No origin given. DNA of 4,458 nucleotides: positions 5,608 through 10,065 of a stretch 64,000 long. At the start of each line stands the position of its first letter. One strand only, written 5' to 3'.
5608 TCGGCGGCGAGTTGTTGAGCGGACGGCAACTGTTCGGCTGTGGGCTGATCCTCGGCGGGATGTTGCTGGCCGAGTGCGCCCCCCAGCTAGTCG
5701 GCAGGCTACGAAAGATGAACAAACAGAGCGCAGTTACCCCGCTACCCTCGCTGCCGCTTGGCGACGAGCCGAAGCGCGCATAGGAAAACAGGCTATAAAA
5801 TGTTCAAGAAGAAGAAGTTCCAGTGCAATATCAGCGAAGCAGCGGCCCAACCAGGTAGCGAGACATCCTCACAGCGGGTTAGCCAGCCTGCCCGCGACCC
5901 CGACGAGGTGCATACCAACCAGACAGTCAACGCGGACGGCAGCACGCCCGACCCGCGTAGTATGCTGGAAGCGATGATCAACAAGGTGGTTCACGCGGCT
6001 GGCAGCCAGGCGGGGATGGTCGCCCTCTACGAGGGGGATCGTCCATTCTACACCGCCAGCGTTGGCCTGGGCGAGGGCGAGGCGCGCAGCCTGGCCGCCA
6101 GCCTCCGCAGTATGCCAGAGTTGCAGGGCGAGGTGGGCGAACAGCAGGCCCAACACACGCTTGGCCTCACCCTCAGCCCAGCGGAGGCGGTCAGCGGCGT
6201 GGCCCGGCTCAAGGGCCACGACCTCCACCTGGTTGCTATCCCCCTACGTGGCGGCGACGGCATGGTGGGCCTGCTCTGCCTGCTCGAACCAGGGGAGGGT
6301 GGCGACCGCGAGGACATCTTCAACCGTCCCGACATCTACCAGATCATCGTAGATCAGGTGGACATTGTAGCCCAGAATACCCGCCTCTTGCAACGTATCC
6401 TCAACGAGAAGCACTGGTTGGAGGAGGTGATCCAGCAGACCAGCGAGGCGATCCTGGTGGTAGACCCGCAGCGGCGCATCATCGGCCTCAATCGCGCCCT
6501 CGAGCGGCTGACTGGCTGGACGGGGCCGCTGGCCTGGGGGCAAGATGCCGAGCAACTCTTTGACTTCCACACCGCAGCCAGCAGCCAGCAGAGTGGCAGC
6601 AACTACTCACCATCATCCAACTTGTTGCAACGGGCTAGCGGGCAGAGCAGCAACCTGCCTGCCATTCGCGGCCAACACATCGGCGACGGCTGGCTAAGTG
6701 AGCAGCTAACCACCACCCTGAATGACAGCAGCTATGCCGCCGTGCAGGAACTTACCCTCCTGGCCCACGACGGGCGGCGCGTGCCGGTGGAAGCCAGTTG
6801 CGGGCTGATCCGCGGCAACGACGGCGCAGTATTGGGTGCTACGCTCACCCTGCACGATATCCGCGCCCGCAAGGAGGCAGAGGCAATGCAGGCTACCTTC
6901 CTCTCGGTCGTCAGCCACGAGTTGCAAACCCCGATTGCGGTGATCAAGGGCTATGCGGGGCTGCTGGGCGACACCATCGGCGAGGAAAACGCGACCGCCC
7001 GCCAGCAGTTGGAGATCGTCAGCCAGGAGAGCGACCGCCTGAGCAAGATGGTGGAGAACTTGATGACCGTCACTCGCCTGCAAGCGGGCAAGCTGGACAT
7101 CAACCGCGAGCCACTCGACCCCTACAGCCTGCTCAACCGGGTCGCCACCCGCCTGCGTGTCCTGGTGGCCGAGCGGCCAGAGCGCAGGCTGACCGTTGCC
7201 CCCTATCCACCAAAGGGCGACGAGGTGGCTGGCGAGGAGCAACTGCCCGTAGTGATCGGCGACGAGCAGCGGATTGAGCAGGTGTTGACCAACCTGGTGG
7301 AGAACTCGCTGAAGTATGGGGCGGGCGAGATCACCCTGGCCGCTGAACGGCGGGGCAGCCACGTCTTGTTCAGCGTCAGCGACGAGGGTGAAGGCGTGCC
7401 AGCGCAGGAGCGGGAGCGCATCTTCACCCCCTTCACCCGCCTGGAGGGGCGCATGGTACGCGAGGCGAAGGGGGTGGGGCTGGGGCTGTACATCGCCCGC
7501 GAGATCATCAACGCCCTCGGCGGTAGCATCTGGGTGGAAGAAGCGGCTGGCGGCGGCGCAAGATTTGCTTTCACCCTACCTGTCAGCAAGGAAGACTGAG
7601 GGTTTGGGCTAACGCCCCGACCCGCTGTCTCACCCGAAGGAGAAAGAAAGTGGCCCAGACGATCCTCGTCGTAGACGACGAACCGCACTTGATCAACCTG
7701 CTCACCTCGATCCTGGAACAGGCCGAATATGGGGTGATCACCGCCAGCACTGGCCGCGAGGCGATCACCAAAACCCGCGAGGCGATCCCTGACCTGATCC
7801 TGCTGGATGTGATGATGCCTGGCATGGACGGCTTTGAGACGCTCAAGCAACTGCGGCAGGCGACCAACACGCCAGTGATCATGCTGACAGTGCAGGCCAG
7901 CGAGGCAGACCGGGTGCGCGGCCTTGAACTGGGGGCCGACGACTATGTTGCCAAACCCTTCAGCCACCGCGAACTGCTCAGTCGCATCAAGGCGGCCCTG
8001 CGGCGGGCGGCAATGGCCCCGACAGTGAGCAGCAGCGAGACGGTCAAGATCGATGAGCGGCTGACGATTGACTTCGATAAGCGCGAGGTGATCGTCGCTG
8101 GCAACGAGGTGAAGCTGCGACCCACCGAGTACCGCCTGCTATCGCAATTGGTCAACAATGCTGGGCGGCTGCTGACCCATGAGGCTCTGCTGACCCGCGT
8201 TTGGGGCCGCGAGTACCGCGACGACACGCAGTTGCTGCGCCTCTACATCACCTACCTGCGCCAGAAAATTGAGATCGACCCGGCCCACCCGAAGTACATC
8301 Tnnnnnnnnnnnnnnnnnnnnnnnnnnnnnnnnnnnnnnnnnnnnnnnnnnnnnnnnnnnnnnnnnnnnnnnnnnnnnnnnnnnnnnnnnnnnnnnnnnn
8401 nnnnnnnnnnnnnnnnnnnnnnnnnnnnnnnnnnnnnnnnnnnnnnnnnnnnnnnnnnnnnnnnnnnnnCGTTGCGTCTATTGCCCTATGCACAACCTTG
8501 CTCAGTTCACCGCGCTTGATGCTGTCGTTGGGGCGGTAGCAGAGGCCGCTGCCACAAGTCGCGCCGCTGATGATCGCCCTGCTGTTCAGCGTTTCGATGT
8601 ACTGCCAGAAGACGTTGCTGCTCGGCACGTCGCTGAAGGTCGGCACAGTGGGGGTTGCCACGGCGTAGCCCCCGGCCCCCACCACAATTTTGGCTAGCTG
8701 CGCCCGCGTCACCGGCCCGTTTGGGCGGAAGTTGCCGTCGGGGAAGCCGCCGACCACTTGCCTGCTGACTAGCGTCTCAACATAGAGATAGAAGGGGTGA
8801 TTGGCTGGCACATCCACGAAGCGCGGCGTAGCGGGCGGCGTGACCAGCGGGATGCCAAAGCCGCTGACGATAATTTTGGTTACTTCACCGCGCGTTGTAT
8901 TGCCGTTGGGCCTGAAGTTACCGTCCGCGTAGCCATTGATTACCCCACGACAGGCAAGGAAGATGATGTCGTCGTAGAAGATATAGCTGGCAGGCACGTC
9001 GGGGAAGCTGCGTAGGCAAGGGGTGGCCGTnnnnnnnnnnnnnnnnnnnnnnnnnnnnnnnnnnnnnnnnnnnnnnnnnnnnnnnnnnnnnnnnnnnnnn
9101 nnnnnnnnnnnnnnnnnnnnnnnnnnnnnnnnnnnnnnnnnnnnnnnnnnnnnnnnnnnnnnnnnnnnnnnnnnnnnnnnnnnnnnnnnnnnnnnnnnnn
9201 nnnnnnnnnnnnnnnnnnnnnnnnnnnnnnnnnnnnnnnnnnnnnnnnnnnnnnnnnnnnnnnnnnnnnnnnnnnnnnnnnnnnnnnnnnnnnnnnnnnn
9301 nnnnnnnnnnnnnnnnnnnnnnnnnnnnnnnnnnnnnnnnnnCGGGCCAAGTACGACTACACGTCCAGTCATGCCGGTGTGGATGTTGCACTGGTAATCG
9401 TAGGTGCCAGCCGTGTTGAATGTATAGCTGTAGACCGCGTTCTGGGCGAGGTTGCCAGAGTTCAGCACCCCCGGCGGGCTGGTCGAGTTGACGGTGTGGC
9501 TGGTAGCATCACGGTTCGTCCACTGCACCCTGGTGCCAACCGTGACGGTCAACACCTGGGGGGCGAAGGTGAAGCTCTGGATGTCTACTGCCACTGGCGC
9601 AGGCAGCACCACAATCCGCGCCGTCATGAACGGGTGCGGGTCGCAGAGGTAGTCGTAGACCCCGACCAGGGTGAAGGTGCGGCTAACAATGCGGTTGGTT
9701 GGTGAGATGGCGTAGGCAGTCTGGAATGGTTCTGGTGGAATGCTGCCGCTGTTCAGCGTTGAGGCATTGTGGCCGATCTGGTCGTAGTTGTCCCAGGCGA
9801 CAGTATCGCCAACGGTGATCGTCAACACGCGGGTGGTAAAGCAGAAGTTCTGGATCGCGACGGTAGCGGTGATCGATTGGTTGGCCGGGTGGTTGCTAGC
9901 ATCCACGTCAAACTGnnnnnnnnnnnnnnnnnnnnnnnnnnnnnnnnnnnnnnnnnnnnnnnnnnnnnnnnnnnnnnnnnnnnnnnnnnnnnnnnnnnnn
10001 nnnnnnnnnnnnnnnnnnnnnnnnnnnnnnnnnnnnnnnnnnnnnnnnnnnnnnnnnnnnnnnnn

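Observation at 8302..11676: Tandem paralogous two-domain blue-copper proteins anchored by SLH domains, with a 111-bp internal duplication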

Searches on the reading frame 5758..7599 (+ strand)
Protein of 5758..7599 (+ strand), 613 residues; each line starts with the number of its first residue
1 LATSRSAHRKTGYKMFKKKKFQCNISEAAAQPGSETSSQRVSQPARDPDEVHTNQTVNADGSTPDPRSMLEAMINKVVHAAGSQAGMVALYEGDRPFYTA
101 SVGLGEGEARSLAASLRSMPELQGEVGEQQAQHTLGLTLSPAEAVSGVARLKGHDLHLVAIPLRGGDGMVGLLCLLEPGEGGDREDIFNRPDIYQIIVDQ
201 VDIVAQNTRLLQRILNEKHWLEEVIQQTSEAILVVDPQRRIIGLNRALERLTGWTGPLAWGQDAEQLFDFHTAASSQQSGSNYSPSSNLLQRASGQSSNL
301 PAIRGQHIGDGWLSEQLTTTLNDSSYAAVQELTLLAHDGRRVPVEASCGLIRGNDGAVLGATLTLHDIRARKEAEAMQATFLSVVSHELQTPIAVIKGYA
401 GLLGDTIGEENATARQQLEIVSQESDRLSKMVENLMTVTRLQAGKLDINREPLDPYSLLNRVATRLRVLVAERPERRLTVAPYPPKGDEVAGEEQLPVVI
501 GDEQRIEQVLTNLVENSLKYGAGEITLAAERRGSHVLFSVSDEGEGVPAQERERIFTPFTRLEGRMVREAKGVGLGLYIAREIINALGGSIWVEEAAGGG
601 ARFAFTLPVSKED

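Call 64: search_protein_families(library=pfam, proteins=[window:5758-7599:+], max_evalue=0.001)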
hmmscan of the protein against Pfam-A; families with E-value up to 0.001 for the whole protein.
window:5758-7599:+ (613 aa): 6 families
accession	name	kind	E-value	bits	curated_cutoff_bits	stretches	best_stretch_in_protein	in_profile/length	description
PF02518.31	HATPase_c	-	1.1e-28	100.4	26.4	1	501-610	1-110/111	Histidine kinase-, DNA gyrase B-, and HSP90-like ATPase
PF00512.31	HisKA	-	7.4e-16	58.4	26.9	1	378-444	2-66/66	His Kinase A (phospho-acceptor) domain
PF00989.32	PAS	-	3.4e-09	37.1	22.6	1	222-257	4-39/113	PAS fold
PF08448.16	PAS_4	-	8.8e-07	29.6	23.1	0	329-373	66-110/110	PAS fold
PF13426.13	PAS_9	-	8.9e-07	29.6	27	1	230-369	2-102/103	PAS domain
PF13188.13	PAS_8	-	0.00014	22.1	21.8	1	221-263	3-46/65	PAS domain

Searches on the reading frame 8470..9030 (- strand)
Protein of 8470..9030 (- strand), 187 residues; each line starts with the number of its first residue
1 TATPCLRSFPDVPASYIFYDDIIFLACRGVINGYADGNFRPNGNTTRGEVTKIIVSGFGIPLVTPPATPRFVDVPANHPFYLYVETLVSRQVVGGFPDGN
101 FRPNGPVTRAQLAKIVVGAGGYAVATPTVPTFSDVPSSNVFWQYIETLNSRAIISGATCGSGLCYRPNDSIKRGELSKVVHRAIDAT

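Call 41: search_solved_structures(query=window:8470-9030:-, max_evalue=0.001, show_alignments=2)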
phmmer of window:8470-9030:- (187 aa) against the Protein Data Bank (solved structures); distinct sequences matched with E-value up to 0.001: 7.
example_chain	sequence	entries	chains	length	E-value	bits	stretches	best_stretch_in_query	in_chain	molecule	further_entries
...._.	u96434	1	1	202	2e-11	47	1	7-180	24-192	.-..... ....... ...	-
3pyw_A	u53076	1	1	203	2.4e-11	46.8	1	7-180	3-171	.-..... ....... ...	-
9g93_A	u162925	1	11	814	2.6e-10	43.4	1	7-180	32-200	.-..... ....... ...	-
4aq1_A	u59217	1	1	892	8.3e-08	35.2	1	7-185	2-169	SBSB PROTEIN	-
4aq1_C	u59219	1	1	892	8.4e-08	35.2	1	7-185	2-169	SBSB PROTEIN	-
7zgx_A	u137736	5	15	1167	2.4e-05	27.2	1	63-116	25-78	S-layer protein SlpA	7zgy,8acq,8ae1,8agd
8bz2_A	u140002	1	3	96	0.00027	23.8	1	8-56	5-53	S-layer homology domain-containing protein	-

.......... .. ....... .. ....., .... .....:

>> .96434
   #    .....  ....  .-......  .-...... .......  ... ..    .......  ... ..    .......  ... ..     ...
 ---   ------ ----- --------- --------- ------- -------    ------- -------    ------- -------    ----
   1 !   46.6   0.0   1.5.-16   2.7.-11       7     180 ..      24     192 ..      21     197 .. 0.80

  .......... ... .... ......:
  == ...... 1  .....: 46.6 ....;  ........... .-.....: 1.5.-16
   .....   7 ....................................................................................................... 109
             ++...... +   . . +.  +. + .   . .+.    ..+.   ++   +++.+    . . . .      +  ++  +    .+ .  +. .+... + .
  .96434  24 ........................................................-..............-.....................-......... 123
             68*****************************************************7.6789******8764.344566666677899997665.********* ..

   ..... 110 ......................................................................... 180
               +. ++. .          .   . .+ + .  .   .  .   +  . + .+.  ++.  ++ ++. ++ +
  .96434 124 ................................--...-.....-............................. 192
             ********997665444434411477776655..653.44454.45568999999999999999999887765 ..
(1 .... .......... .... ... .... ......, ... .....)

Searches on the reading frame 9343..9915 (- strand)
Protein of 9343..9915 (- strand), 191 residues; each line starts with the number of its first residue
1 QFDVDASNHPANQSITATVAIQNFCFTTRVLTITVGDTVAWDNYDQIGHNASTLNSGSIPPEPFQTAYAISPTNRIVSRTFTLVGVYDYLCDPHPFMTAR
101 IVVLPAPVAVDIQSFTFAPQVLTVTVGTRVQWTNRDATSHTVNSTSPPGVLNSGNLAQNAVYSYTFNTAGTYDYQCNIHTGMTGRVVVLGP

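Call 19: find_homologous_proteins(query=window:9343-9915:-)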
Query window:9343-9915:- (191 aa): 11 proteins with E <= 0.001 among 195 candidates.
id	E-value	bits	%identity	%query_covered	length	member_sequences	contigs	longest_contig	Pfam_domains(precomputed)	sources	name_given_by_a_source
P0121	6.6e-22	96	45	64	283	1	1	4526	PF00127.27,PF17957.8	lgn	-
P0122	8.2e-12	63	45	42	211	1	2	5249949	PF00127.27,PF18962.8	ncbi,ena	-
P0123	8.9e-11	60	46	46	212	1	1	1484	PF00127.27,PF13473.13,PF18962.8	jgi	jgi:plastocyanin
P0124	1.1e-10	60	41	59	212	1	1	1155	PF00127.27,PF18962.8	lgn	-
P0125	2.2e-10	59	43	38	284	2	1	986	PF00127.27,PF13473.13,PF02368.25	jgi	-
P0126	8.3e-10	57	47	41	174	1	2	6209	PF00127.27,PF13473.13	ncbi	-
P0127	1.8e-9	56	40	61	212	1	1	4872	PF00127.27,PF13473.13,PF18962.8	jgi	-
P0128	3.1e-9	55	42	41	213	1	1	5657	PF00127.27,PF13473.13,PF18962.8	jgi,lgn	-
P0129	3.5e-9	55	40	58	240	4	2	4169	PF00127.27,PF18962.8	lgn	-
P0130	7.0e-9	54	42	49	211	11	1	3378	PF00127.27,PF18962.8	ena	-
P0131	1.3e-8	53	44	41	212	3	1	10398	PF00127.27,PF13473.13,PF18962.8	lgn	-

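Call 32: search_protein_representatives(protein=window:9343-9915:-)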
Query: 191 residues. Proteins with E-value up to 0.001 (for the whole library): 27014; up to 1e-10: 4819; up to 1e-30: 171. The best 150 are listed.
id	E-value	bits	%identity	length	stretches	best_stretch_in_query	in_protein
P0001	3.5e-118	408.4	96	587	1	1-190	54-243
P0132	9.4e-97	338.5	38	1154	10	110-188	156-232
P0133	2.5e-84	298.0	42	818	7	105-190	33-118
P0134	1.2e-82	292.5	41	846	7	101-190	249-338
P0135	3.3e-82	291.1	39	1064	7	105-190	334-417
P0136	2.7e-79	281.6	40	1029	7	104-190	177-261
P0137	2.7e-74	265.3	41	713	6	108-190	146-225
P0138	1.2e-73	263.1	39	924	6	18-189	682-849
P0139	1.3e-73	263.1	32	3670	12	109-185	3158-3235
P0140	3.2e-72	258.6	42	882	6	110-187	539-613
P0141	3.6e-71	255.1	41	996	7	103-190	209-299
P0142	7.0e-70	250.9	39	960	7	105-188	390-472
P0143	1.8e-68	246.4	38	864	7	103-191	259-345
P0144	3.9e-68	245.2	41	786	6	93-187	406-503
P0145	1.5e-67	243.4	45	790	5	99-189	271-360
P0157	1.5e-61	223.7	40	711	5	110-188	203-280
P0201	5.2e-44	166.6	48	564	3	93-188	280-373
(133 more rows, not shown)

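Call 42: search_solved_structures(query=window:9343-9915:-, max_evalue=10, show_alignments=0)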
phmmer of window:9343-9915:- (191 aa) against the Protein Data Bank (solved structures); distinct sequences matched with E-value up to 10: 53.
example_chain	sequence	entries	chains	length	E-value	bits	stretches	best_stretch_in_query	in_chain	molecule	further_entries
1sfd_A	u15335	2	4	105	1.7e-12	50.7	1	95-188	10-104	Amicyanin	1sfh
1sf3_A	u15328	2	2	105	2.4e-12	50.3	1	95-188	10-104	Amicyanin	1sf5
2gb2_A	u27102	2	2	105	3.1e-12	49.9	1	95-188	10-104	Amicyanin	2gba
2qdv_A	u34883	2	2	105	3.2e-12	49.9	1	95-188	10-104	Amicyanin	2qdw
1mda_A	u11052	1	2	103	4.4e-12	49.4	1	95-188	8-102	AMICYANIN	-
1aac_A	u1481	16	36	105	4.4e-12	49.4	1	95-188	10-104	AMICYANIN | PROTEIN (AMICYANIN)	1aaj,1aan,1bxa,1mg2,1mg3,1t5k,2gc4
3ply_A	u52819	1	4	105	6.3e-12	48.9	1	95-188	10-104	Amicyanin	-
3ie9_A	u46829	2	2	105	1.2e-11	48.1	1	95-188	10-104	Amicyanin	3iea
2idt_A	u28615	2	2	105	2.2e-11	47.1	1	95-188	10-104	Amicyanin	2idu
3rym_A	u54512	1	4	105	3e-11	46.7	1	95-188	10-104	Amicyanin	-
2idq_A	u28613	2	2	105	3e-11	46.7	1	95-188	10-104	Amicyanin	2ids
4p5r_A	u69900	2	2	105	8.2e-11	45.3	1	95-188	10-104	Amicyanin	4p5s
1id2_A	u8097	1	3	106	4.8e-10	42.8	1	10-103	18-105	AMICYANIN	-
3c75_A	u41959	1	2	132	8.3e-10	42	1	11-103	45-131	Amicyanin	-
9cck_A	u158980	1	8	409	7e-08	35.7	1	116-187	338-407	Copper-containing nitrite reductase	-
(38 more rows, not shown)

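Call 54: find_encoding_contigs(protein=P0157, flank=10000, max_places=2)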
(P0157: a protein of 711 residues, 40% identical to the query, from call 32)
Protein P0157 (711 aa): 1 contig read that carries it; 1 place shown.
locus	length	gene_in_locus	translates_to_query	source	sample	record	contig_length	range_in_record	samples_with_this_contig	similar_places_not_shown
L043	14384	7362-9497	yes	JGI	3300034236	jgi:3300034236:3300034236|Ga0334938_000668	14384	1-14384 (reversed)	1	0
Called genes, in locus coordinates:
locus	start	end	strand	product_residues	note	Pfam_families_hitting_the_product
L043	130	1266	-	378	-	PF00672:HAMP, PF00512:HisKA, PF02518:HATPase_c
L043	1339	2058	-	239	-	PF00072:Response_reg, PF00486:Trans_reg_C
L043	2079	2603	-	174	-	-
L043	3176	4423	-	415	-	PF07690:MFS_1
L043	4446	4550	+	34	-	-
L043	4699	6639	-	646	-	-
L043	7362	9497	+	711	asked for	PF13473:Cupredoxin_1 (weak), PF00127:Copper-bind (weak), PF13473:Cupredoxin_1 (weak), PF00127:Copper-bind, PF13473:Cupredoxin_1, PF00127:Copper-bind, PF00395:SLH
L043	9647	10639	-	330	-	PF01513:NAD_kinase, PF20143:NAD_kinase_C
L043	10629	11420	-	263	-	PF01479:S4, PF01728:FtsJ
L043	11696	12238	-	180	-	PF02075:RuvC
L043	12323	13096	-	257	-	PF20772:TACO1_YebC_N, PF01709:Transcrip_reg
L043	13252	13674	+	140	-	-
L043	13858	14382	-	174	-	?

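Call 55: find_encoding_contigs(protein=P0201, flank=10000, max_places=2)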
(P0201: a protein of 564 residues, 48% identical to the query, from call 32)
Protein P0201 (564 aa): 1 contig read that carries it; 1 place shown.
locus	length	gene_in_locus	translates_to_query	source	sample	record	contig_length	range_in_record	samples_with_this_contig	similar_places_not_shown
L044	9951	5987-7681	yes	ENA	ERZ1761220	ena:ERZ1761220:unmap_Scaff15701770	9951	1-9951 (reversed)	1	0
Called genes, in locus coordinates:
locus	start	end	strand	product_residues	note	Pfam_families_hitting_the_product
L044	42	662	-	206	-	PF01252:Peptidase_A8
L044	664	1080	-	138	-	PF12802:MarR_2, PF12840:HTH_20 (weak), PF01022:HTH_5, PF01978:TrmB (weak), PF09339:HTH_IclR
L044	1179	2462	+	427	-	PF01699:Na_Ca_ex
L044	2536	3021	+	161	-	PF19853:DUF6328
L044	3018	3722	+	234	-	PF00106:adh_short, PF13561:adh_short_C2 (weak)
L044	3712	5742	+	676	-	PF00330:Aconitase, PF00694:Aconitase_C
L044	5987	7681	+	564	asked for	PF13473:Cupredoxin_1 (weak), PF00127:Copper-bind (weak), PF13473:Cupredoxin_1, PF00127:Copper-bind, PF00395:SLH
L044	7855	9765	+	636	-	-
